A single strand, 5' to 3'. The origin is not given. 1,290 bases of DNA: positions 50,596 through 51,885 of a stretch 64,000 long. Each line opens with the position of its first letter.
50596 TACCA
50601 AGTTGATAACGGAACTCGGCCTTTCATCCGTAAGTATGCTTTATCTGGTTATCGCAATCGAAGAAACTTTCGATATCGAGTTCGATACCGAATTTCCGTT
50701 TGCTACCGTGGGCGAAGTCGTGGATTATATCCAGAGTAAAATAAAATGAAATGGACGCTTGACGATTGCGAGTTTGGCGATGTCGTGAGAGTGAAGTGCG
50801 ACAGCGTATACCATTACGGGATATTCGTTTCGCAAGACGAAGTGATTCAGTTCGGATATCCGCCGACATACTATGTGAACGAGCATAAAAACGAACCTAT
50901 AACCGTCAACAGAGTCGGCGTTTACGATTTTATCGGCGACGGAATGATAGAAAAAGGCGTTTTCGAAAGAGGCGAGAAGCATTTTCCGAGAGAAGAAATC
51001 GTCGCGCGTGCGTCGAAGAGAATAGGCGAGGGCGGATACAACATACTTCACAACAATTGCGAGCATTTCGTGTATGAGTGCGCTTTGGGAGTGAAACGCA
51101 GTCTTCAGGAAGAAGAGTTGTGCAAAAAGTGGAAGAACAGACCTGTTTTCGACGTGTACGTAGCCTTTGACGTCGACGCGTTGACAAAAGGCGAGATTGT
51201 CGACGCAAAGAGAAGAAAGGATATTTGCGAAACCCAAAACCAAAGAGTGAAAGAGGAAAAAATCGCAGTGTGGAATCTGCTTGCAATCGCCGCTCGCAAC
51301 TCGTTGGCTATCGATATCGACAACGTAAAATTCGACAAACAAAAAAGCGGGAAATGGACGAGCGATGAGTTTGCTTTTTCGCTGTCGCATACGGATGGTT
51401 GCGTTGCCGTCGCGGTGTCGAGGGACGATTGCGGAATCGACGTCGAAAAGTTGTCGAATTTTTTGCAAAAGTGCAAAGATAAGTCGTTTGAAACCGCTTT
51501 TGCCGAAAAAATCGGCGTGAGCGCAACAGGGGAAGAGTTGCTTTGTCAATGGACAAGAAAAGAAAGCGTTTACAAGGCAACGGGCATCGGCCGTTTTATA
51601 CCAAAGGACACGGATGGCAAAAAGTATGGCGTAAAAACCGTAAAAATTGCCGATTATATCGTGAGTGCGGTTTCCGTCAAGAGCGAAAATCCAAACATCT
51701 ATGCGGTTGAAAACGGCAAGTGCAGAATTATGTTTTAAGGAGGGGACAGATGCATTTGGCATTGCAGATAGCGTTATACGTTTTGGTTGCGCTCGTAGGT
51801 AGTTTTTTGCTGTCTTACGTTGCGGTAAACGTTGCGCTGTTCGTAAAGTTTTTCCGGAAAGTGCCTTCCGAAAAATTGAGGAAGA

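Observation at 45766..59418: Thirteen-gene, translationally coupled lipid-handling operon combining acyl-ACP, acyl-phosphate and lipase functions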

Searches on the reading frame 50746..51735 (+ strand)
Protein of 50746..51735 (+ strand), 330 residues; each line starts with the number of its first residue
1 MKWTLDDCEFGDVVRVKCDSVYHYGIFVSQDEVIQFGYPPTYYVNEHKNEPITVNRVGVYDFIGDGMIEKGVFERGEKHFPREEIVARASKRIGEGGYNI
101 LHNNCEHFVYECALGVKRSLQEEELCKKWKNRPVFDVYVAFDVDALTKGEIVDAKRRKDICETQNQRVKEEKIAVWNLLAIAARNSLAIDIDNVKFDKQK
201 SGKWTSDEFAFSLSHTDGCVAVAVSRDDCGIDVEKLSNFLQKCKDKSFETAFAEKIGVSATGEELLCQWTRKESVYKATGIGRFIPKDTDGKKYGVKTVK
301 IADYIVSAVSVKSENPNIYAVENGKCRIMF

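Call 4: search_protein_families(library=pfam, proteins=[window:50746-51735:+], max_evalue=0.01)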
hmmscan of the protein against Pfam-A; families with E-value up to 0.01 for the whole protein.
window:50746-51735:+ (330 aa): 2 families
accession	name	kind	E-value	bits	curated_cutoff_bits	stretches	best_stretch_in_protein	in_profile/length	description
PF04970.19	LRAT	-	9.1e-16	58.7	24.3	1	8-117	3-119/120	Lecithin retinol acyltransferase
PF01648.25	ACPS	-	3e-05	24.5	25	1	229-284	2-68/111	4'-phosphopantetheinyl transferase superfamily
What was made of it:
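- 50746..51738 (+): g6: N-terminal soluble LRAT/PLAAT-type Cys-His acyltransferase/hydrolase domain (about 50767-51096) fused to an Sfp-type phosphopantetheinyl transferase (about 51145-51735). PF04970 9.1e-16 and PF01648 24.5 bits (call 4).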

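Call 6: search_protein_families(library=ncbifam, proteins=[window:50746-51735:+], max_evalue=0.001)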
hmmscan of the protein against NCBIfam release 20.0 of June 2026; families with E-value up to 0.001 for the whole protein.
window:50746-51735:+ (330 aa): 2 families
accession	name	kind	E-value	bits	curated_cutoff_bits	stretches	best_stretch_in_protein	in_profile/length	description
NF047349.1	4PPT_AusB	equivalog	2e-06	27.4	225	1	186-284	55-153/205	aureusimine biosynthesis 4'-phosphopantetheinyl transferase AusB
NF042922.1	4PPT_HetI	equivalog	9.8e-05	21.8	370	1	170-282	58-182/235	4'-phosphopantetheinyl transferase HetI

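Call 8: find_homologous_proteins(query=window:50746-51735:+)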
Query window:50746-51735:+ (330 aa): 402 proteins with E <= 0.001 among 1923 candidates; the best 120 are listed.
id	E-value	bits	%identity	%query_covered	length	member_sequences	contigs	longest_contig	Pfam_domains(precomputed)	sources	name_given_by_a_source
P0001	7.9e-194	661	88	100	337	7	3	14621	PF04970.20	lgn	-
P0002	4.6e-193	659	86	100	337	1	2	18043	PF04970.20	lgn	-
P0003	2.2e-95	338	49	100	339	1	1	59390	PF01648.26,PF04970.20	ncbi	-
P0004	1.4e-91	325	47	100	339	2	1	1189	PF01648.26,PF04970.20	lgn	-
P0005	9.1e-91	323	48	99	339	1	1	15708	PF01648.26,PF04970.20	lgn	-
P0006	7.9e-90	319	48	100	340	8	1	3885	PF01648.26,PF04970.20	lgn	-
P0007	3.7e-87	311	46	100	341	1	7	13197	PF01648.26,PF04970.20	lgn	-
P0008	1.1e-82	296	44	100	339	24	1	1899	PF04970.20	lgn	-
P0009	1.7e-79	286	43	100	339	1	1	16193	PF04970.20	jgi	-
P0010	5.9e-77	277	42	100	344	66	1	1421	PF01648.26,PF04970.20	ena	-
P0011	7.4e-71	257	43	95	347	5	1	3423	PF01648.26,PF04970.20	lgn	-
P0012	1.4e-69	253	38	99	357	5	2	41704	PF01648.26,PF04970.20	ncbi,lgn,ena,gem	-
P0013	1.7e-69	253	43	88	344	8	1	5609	PF01648.26,PF04970.20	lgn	-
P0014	1.8e-69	253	44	87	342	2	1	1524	PF01648.26,PF04970.20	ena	-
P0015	5.5e-69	251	39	99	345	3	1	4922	PF01648.26,PF04970.20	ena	-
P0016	5.7e-69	251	41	98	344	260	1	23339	PF01648.26,PF04970.20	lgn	-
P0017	6.6e-69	251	41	98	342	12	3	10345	PF01648.26,PF04970.20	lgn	-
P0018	6.4e-67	244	38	100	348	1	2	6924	PF01648.26,PF04970.20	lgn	-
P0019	8.5e-67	244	41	98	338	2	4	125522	PF04970.20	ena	-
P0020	1.6e-66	243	40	97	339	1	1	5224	PF01648.26,PF04970.20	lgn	-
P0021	2.6e-65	239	44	89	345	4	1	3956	PF01648.26,PF04970.20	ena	-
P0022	4.0e-65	238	37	98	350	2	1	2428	PF01648.26,PF04970.20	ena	-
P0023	6.2e-65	238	40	100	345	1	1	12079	PF01648.26,PF04970.20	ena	-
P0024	7.1e-65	237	41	90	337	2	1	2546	PF04970.20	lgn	-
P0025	9.5e-65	237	43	88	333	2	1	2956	PF04970.20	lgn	-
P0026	1.5e-64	236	39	98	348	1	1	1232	PF01648.26,PF04970.20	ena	-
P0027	1.9e-64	236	38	99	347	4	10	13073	PF01648.26,PF04970.20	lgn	-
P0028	2.2e-64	236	39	98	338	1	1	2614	PF01648.26,PF04970.20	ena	-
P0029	3.1e-64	235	38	98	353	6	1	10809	PF01648.26,PF04970.20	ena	-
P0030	3.6e-64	235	36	98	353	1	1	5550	PF01648.26,PF04970.20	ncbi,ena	-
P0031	5.8e-64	234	41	98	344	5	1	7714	PF01648.26,PF04970.20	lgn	-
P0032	9.0e-64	234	39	99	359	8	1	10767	PF01648.26,PF04970.20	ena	-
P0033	1.6e-63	233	39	88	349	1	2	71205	PF01648.26,PF04970.20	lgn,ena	-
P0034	1.8e-63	233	39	99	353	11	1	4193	PF01648.26,PF04970.20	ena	-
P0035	2.6e-63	232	38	100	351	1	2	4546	PF01648.26,PF04970.20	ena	-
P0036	3.3e-63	232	38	98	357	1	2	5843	PF01648.26,PF04970.20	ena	-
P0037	3.8e-63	232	40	99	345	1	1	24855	PF01648.26,PF04970.20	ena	-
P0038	5.5e-63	231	41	95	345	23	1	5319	PF01648.26,PF04970.20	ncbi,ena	-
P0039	4.1e-62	228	43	94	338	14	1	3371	PF04970.20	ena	-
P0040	4.8e-62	228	38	99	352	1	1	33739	PF01648.26,PF04970.20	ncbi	-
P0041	9.1e-62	227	41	95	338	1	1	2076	PF04970.20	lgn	-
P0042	2.6e-61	226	38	95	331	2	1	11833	PF01648.26,PF04970.20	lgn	-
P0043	5.4e-61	225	41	91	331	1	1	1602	PF01648.26,PF04970.20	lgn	-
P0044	6.2e-61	225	40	87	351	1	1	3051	PF01648.26,PF04970.20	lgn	-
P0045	9.2e-61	224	42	94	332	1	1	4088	PF01648.26,PF04970.20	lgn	-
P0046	9.5e-61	224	39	90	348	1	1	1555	PF01648.26,PF04970.20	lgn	-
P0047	1.0e-60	224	40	98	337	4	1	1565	PF01648.26,PF04970.20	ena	-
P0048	1.2e-60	224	41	94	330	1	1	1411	PF01648.26,PF04970.20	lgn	-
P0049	1.2e-60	224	39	98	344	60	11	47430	PF01648.26,PF04970.20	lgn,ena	-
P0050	1.3e-60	223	39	93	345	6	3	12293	PF01648.26,PF04970.20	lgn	-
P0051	2.6e-60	222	37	100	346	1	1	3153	PF01648.26,PF04970.20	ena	-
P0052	2.9e-60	222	41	91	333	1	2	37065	PF01648.26,PF04970.20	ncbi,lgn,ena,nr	ncbi:MAG: lecithin retinol acyltransferase family protein [Clostridia bacterium]|nr:lecithin retinol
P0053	4.3e-60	222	40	96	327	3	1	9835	PF01648.26,PF04970.20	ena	-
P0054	8.9e-60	221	39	99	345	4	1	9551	PF01648.26,PF04970.20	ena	-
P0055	1.1e-59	220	43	87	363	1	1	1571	PF01648.26,PF04970.20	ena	-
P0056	1.3e-59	220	40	88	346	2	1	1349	PF04970.20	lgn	-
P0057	1.5e-59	220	39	97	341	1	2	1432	PF01648.26,PF04970.20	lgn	-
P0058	2.4e-59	219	40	94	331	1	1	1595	PF01648.26,PF04970.20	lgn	-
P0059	2.5e-59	219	38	98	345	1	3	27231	PF01648.26,PF04970.20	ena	-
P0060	3.0e-59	219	37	100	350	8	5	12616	PF01648.26,PF04970.20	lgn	-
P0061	3.8e-59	219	38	97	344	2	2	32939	PF01648.26,PF04970.20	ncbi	-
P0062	4.2e-59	218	41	88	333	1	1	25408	PF01648.26,PF04970.20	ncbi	-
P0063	5.9e-59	218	40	91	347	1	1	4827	PF01648.26,PF04970.20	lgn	-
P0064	6.2e-59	218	37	99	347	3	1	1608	PF01648.26,PF04970.20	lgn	-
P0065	9.2e-59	217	41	87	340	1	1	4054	PF01648.26,PF04970.20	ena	-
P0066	9.6e-59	217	38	96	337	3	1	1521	PF01648.26,PF04970.20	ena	-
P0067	9.6e-59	217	39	98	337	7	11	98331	PF01648.26,PF04970.20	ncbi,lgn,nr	ncbi:MAG: lecithin retinol acyltransferase family protein [Saccharofermentans sp.]|nr:lecithin retin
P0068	1.0e-58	217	37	99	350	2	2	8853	PF04970.20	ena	-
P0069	1.1e-58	217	40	91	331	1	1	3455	PF01648.26,PF04970.20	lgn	-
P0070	1.7e-58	217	38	100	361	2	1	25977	PF01648.26,PF04970.20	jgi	-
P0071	2.1e-58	216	35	95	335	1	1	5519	PF01648.26,PF04970.20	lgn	-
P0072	2.5e-58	216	37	98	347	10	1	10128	PF01648.26,PF04970.20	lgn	-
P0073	2.7e-58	216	40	94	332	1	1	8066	PF01648.26,PF04970.20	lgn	-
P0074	3.0e-58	216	41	94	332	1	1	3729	PF01648.26,PF04970.20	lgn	-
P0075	3.3e-58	216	39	87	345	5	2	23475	PF01648.26,PF04970.20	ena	-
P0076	6.5e-58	215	38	96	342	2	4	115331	PF01648.26,PF04970.20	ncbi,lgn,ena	-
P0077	7.2e-58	214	40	94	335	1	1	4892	PF01648.26,PF04970.20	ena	-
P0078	1.1e-57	214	43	84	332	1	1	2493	PF01648.26,PF04970.20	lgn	-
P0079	1.4e-57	213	38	87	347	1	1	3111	PF01648.26,PF04970.20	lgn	-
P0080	2.0e-57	213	38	97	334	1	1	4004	PF01648.26,PF04970.20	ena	-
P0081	2.7e-57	213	39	97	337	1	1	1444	PF01648.26,PF04970.20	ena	-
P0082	4.2e-57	212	40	94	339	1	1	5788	PF01648.26,PF04970.20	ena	-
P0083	5.9e-57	211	39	95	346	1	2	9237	PF01648.26,PF04970.20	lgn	-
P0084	7.0e-57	211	36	94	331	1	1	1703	PF01648.26,PF04970.20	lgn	-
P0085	1.4e-56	210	35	100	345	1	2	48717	PF01648.26,PF04970.20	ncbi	-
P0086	1.4e-56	210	40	90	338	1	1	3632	PF01648.26,PF04970.20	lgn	-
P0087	1.5e-56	210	39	96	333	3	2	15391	PF01648.26,PF04970.20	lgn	-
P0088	1.9e-56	210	40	94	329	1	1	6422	PF01648.26,PF04970.20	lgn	-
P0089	2.0e-56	210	38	99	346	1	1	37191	PF04970.20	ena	-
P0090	2.3e-56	209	38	98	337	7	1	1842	PF01648.26,PF04970.20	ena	-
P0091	2.4e-56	209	40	91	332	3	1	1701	PF01648.26,PF04970.20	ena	-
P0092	3.0e-56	209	41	96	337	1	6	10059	PF01648.26,PF04970.20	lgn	-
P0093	3.7e-56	209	38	94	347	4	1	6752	PF01648.26,PF04970.20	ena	-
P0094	4.2e-56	209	36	100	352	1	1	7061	PF01648.26,PF04970.20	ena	-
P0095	4.7e-56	208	38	96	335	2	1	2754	PF01648.26,PF04970.20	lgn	-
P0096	5.6e-56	208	40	87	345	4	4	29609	PF04970.20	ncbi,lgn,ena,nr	ncbi:MAG: lecithin retinol acyltransferase family protein [Clostridia bacterium]|nr:lecithin retinol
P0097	1.1e-55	207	39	96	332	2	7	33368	PF01648.26,PF04970.20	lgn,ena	-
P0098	1.4e-55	207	39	90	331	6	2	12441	PF01648.26,PF04970.20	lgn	-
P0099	1.9e-55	207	38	87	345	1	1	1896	PF04970.20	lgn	-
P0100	2.6e-55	206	39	90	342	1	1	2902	PF01648.26,PF04970.20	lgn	-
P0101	2.7e-55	206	40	90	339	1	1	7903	PF01648.26,PF04970.20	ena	-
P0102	2.9e-55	206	35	97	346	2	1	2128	PF04970.20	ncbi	-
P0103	3.2e-55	206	39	91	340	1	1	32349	PF01648.26,PF05903.21,PF04970.20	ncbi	-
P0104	3.7e-55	206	40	92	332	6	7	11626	PF01648.26,PF04970.20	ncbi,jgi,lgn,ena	jgi:phosphopantetheinyl transferase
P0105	3.8e-55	205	40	87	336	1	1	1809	PF01648.26,PF04970.20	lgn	-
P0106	5.1e-55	205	41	79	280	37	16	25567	PF04970.20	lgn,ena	-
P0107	5.1e-55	205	36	95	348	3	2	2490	PF01648.26,PF04970.20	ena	-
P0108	5.3e-55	205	40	96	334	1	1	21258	PF01648.26,PF04970.20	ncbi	-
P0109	5.3e-55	205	39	95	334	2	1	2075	PF01648.26,PF04970.20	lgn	-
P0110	5.3e-55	205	36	99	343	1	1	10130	PF01648.26,PF04970.20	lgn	-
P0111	6.0e-55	205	44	68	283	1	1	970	PF04970.20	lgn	-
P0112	7.3e-55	205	39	87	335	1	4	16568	PF01648.26,PF04970.20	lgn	-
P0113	7.3e-55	205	46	68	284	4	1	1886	PF04970.20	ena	-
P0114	7.6e-55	205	39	99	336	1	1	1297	PF01648.26,PF04970.20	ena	-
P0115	8.0e-55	204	40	87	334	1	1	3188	PF01648.26,PF04970.20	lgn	-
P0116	8.9e-55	204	37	97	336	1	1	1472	PF01648.26,PF04970.20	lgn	-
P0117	9.4e-55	204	37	98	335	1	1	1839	PF01648.26,PF04970.20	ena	-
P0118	1.2e-54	204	38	88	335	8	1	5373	PF04970.20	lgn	-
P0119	1.7e-54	203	37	100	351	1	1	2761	PF01648.26,PF04970.20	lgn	-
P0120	1.8e-54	203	37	99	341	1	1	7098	PF01648.26,PF04970.20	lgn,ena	-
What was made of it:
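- On Sfp-type 4'-phosphopantetheinyl transferases: Pfam ACPS scores 24.5 bits, just under the cut-off of 25, in the window protein (call 4), but it is on record for most homologues (call 8).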

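Call 9: find_encoding_contigs(protein=P0003, flank=10000, max_places=2)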
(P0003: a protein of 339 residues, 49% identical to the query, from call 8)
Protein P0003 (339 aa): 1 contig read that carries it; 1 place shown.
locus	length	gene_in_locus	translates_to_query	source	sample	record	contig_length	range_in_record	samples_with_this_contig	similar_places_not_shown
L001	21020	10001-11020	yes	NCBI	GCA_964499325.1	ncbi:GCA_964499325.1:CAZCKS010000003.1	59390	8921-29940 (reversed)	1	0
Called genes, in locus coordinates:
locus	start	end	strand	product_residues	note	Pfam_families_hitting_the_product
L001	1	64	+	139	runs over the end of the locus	PF13038:DUF3899 (weak)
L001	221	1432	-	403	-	PF19289:PmbA_TldD_3rd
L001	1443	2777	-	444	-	PF01523:PmbA_TldD_1st (weak), PF19289:PmbA_TldD_3rd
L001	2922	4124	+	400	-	PF00890:FAD_binding_2 (faint), PF03486:HI0933_like, PF07992:Pyr_redox_2 (faint), PF22780:HI0933_like_1st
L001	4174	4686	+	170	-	PF00160:Pro_isomerase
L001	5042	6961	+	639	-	PF00501:AMP-binding, PF23562:AMP-binding_C_3 (faint), PF00550:PP-binding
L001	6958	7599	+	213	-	PF01553:Acyltransferase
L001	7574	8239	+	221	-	PF01553:Acyltransferase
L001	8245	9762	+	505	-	PF00501:AMP-binding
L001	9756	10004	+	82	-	PF00550:PP-binding (weak)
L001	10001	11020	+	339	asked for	PF04970:LRAT, PF01648:ACPS (weak)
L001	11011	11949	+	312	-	PF02129:Peptidase_S15 (weak), PF00561:Abhydrolase_1 (faint), PF12146:Hydrolase_4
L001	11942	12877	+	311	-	PF02645:DegV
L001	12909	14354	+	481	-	PF07690:MFS_1, PF13347:MFS_2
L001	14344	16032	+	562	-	PF02734:Dak2, PF21645:FakA-like_M, PF13684:FakA-like_C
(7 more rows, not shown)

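Call 10: find_encoding_contigs(protein=P0067, flank=10000, max_places=2)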
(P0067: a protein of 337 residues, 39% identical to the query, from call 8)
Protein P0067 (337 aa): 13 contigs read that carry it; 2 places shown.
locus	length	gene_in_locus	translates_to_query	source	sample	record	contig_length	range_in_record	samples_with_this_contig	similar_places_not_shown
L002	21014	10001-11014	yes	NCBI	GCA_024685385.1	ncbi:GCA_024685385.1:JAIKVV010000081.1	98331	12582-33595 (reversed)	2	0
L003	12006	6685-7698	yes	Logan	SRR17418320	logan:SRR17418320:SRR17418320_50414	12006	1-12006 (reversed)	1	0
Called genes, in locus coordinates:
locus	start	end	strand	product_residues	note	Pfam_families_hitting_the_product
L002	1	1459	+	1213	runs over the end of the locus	PF02811:PHP, PF07733:DNA_pol3_alpha, PF17657:DNA_pol3_finger, PF14579:HHH_6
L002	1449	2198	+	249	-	PF02146:SIR2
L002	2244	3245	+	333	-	PF02517:Rce1-like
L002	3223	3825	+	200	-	PF00545:Ribonuclease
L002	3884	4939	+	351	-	PF00365:PFK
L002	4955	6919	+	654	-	PF00501:AMP-binding, PF00550:PP-binding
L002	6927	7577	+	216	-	PF01553:Acyltransferase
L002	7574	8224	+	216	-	PF01553:Acyltransferase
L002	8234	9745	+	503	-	PF00501:AMP-binding, PF23562:AMP-binding_C_3 (weak)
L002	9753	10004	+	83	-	PF00550:PP-binding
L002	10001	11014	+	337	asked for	PF04970:LRAT, PF01648:ACPS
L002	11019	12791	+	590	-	PF04932:Wzy_C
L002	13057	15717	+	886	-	PF24758:LRR_At5g56370 (faint), PF12799:LRR_4 (weak), PF02368:Big_2, PF26918:Ig_Eae (weak), PF00395:SLH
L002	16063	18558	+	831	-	PF00488:MutS_V, PF01713:Smr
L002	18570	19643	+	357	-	PF02517:Rce1-like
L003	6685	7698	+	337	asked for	PF04970:LRAT, PF01648:ACPS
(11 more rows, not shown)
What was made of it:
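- In Saccharofermentans the core is followed by a Wzy_C protein (call 10). Wzy_C follows the core in Saccharofermentans (call 10).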

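Call 11: find_encoding_contigs(protein=P0085, flank=10000, max_places=2)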
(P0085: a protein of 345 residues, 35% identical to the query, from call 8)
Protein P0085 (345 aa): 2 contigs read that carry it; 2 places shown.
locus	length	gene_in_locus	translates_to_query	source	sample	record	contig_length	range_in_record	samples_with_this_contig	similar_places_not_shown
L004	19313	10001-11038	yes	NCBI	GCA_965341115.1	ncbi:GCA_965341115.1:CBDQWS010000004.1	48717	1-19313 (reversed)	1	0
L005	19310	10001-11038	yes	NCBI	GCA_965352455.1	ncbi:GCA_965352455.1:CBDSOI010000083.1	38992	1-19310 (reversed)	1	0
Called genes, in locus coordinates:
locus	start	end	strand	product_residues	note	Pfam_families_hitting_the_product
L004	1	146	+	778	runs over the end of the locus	PF00069:Pkinase, PF07714:PK_Tyr_Ser-Thr, PF03109:ABC1 (weak), PF03793:PASTA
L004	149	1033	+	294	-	PF16745:RsgA_N, PF03193:RsgA_GTPase, PF00005:ABC_tran (faint), PF01926:MMR_HSR1 (weak)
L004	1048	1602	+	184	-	-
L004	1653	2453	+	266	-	PF00588:SpoU_methylase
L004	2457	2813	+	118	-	PF10825:DUF2752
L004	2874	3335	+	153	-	-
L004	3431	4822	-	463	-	PF01336:tRNA_anti-codon, PF00152:tRNA-synt_2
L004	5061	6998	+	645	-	PF00501:AMP-binding, PF00550:PP-binding (weak)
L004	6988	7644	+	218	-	PF01553:Acyltransferase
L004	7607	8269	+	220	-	PF01553:Acyltransferase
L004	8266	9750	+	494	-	PF00501:AMP-binding, PF23562:AMP-binding_C_3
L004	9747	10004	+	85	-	PF00550:PP-binding (weak)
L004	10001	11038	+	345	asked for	PF04970:LRAT, PF01648:ACPS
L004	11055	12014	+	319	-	PF02129:Peptidase_S15 (weak), PF12146:Hydrolase_4, PF00561:Abhydrolase_1 (weak), PF12697:Abhydrolase_6 (weak), PF00326:Peptidase_S9 (weak)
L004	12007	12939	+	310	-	PF02645:DegV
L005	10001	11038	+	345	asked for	PF04970:LRAT, PF01648:ACPS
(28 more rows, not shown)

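Call 14: find_related_loci(query=A1, collection=genome_contigs, flank=10000)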
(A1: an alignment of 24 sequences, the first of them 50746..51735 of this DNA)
Query A1 (330 aa) in genome_contigs; peptide patterns used: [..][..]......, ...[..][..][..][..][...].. (x = any residue, [..] = any of these).
455 stretches matched a pattern; 436 encode a relative of the query (tblastn E <= 1e-3); the best 80 are kept; 80 distinct loci.
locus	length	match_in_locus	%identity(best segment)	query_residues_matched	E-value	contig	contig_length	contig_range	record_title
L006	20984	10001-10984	50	1-326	3e-100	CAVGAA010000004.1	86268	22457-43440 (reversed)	bacterium isolate H07627-L1_cleanbin_000008 genome assembly, contig: Spades_H07627-L1_contig_110, whole genome shotgun s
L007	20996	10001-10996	49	1-330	1e-99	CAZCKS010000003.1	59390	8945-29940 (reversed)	MAG TPA_asm: uncultured Bacteroides sp. isolate SRP225648_co1_549 genome assembly, contig: NODE_814_length_59390_cov_56.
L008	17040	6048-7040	48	1-330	4e-96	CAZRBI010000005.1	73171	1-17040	MAG TPA_asm: uncultured Oscillospiraceae bacterium isolate SRP225648_co1_486 genome assembly, contig: NODE_513_length_73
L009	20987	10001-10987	47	1-327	7e-90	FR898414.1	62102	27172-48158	Acidiphilium sp. CAG:727 genomic scaffold, scf42, whole genome shotgun sequence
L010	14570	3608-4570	43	1-315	3e-83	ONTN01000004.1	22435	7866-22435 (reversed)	uncultured Clostridiales bacterium isolate RUG626 genome assembly, contig: scaffold_1148, whole genome shotgun sequence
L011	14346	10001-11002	43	1-324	9e-82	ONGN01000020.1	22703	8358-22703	uncultured Clostridiales bacterium isolate RUG288 genome assembly, contig: scaffold_1473, whole genome shotgun sequence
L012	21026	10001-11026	38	1-327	2e-75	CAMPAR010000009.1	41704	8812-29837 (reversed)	MAG: uncultured Lachnospiraceae bacterium isolate SRR873600_bin.72_metaWRAP_v1.3_MAG genome assembly, contig: NODE_1423_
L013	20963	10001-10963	43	1-315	7e-75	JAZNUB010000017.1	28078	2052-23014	MAG: Eubacteriales bacterium isolate T1900044800_TS20190266.MAGScoT_cleanbin_000005 SGB_2703_k141_1657433, whole genome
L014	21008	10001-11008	38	1-327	1e-73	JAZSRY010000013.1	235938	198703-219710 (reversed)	MAG: Oscillospiraceae bacterium isolate T1900044535_TS20190001.MAGScoT_cleanbin_000012 SGB_5_k141_2155827, whole genome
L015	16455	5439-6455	39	1-328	1e-72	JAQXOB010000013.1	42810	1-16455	MAG: Clostridia bacterium isolate SUG1368 k141_1497705, whole genome shotgun sequence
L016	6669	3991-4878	43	1-290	1e-72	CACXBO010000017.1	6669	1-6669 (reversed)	MAG: Ruminococcaceae bacterium isolate RUG11115 genome assembly, contig: RUG11115_asm_17, whole genome shotgun sequence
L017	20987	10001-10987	41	1-322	2e-72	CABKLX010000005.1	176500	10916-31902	uncultured Clostridiales bacterium isolate MGYG-HGUT-01271 genome assembly, contig: NODE_20_length_176500_cov_20.8663, w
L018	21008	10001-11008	38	1-327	4e-72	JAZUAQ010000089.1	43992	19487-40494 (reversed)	MAG: Oscillospiraceae bacterium isolate T1900045319_YK20190008.MAGScoT_cleanbin_000037 SGB_6340_k141_894454, whole genom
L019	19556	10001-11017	39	1-328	2e-72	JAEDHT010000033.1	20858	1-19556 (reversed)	MAG: Clostridiaceae bacterium isolate MAG143 NODE_1821_length_20858_cov_20.511753, whole genome shotgun sequence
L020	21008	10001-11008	38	1-327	3e-71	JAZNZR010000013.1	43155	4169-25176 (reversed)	MAG: Oscillospiraceae bacterium isolate T1900044766_TS20190232.MAGScoT_cleanbin_000046 SGB_2416_k141_525970, whole genom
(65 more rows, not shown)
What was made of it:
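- The cluster is restricted to one bacterial class (call 14). The hosts live in the gut or rumen, where fatty acids are abundant (call 14). The distribution is patchy: 436 of 185,579 species genomes (call 14).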

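Call 37: predict_structure(alignment_id=A1)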
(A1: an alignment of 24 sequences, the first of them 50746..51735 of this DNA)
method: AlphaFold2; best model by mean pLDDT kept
length: 330 residues; sequences in the alignment: 24
mean_pLDDT: 91.2   pTM: 0.72
mean pLDDT of the five models: 91.2, 90.9, 90.8, 90.6, 87.3
residues with pLDDT >= 90: 228; 70-90: 93; 50-70: 9; < 50: 0
segments of 3 or more residues with pLDDT < 50: none
pLDDT, mean of each block of 10 residues (from residue 1): 93 91 94 91 85 93 91 91 97 78 80 89 80 93 85 86 94 95 94 92 92 97 96 98 97 95 97 94 88 87 96 91 89
secondary structure, 60 per line:
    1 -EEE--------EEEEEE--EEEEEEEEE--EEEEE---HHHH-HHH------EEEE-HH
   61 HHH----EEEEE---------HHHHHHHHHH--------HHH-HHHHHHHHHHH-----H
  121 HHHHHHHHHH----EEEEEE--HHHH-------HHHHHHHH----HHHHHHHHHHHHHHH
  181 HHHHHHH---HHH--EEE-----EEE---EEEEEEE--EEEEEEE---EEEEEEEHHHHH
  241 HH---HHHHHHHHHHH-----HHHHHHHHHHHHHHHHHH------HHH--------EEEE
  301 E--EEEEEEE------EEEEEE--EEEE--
elements in order: E2-4 E13-18 E21-29 E32-36 H40-43 E54-57 H59-63 E68-72 H82-91 H104-114 H120-130 E135-140 H143-146 H154-161 H166-187 E196-198 E204-206 E210-216 E219-225 E229-235 H236-242 H246-256 H262-279 E297-301 E304-310 E317-322 E325-328
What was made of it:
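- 50746..51738 (+): AF2 model pLDDT 91 (call 37).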
